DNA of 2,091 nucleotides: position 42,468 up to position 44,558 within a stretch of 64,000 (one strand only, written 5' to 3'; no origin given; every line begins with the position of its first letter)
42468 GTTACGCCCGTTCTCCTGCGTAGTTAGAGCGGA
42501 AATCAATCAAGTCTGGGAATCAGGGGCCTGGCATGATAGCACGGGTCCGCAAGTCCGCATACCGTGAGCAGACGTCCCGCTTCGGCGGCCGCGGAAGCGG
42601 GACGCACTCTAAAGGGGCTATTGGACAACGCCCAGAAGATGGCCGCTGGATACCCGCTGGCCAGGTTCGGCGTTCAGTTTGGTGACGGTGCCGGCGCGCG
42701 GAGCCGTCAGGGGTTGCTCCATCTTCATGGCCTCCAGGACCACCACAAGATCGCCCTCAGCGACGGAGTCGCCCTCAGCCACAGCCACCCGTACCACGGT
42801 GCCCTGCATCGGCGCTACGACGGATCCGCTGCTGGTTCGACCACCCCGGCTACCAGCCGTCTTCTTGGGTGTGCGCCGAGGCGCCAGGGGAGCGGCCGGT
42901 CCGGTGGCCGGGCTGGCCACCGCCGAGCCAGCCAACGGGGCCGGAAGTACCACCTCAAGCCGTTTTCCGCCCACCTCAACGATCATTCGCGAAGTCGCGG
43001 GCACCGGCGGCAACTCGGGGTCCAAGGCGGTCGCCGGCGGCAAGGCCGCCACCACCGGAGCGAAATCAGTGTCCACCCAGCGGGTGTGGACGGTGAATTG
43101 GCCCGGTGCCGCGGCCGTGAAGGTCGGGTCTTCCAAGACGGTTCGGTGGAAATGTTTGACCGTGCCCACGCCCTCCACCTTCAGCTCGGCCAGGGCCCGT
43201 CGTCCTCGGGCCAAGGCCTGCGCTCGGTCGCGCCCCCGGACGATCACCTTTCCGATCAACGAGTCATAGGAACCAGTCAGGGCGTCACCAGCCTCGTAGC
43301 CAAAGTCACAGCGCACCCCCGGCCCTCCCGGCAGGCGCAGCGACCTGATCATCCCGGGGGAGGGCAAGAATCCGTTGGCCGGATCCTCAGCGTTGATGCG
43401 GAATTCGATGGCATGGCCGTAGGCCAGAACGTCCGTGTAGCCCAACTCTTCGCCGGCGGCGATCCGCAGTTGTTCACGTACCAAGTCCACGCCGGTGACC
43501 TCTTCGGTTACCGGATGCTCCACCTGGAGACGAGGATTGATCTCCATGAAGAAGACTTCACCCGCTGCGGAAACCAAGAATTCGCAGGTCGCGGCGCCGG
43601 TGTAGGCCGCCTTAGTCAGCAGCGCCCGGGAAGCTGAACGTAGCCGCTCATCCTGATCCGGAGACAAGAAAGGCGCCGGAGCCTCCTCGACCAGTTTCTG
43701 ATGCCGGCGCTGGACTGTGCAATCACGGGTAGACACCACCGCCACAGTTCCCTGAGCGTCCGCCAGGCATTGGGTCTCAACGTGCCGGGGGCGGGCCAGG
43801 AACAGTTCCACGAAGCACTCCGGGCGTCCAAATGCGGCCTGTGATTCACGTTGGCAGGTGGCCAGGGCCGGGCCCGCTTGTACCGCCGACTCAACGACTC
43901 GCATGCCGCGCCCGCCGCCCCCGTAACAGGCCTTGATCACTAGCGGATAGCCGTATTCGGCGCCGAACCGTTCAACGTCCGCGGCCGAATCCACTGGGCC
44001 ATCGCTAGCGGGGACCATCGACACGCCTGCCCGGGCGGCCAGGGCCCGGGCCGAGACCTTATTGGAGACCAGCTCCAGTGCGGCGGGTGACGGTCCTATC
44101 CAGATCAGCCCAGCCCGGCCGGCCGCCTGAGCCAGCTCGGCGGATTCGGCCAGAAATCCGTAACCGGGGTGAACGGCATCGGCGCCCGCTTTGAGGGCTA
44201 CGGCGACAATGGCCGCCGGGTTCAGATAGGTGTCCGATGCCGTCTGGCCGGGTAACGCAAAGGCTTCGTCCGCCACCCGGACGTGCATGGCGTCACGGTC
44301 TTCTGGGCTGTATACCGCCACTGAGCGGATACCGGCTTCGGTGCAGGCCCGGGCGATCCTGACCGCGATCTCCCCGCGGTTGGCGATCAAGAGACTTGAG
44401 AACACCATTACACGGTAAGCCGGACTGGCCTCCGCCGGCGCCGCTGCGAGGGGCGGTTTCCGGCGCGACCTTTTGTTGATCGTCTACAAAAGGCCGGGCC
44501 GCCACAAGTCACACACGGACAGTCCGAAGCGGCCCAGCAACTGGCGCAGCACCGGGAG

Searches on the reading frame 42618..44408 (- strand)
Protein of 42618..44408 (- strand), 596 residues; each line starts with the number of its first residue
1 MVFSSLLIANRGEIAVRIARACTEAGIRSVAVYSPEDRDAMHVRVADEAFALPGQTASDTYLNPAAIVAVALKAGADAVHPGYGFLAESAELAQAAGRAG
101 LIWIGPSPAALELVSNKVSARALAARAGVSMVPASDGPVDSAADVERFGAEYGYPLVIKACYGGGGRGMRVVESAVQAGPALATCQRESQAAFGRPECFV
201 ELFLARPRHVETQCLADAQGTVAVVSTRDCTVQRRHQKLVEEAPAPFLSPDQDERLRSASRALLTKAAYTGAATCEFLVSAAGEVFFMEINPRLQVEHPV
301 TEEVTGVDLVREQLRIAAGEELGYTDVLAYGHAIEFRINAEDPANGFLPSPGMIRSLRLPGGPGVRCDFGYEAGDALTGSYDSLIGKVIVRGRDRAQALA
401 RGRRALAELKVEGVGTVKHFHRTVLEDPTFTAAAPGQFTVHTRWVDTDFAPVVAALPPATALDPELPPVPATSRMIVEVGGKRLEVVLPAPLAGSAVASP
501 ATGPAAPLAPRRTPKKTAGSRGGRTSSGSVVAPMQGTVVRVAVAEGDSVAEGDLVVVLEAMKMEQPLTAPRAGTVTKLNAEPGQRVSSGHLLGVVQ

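Call 10: search_protein_families(library=pfam, proteins=[window:42618-44408:-], max_evalue=0.001)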
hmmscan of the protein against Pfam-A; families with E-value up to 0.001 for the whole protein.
window:42618-44408:- (596 aa): 9 families
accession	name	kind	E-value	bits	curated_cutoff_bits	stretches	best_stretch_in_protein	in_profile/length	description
PF02786.22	CPSase_L_D2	-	4.2e-65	219.7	19.8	1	117-323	2-209/211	Carbamoyl-phosphate synthase L chain, ATP binding domain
PF00289.28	Biotin_carb_N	-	1.8e-41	141.5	25.5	1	3-111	2-110/110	Biotin carboxylase, N-terminal domain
PF02785.25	Biotin_carb_C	-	1.3e-33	115.8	32.4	1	335-446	1-107/108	Biotin carboxylase C-terminal domain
PF00364.28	Biotin_lipoyl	-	2.3e-17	63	22.1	1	530-593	3-71/73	Biotin-requiring enzyme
PF02222.28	ATP-grasp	-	7.4e-08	32.7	27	1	139-293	16-162/179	ATP-grasp domain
PF13437.12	HlyD_3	-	2.4e-05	25.4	22.2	0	567-595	2-30/106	HlyD family secretion protein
PF13533.13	Biotin_lipoyl_2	-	4.7e-05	23.5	29.8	0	532-554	5-27/32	Biotin-lipoyl like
PF18603.7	LAL_C2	-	0.00017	22.3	29.4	0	365-412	27-76/78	L-amino acid ligase C-terminal domain 2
PF16576.10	HlyD_D23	-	0.00025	20.8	30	0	563-592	107-136/214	Barrel-sandwich domain of CusB or HlyD membrane-fusion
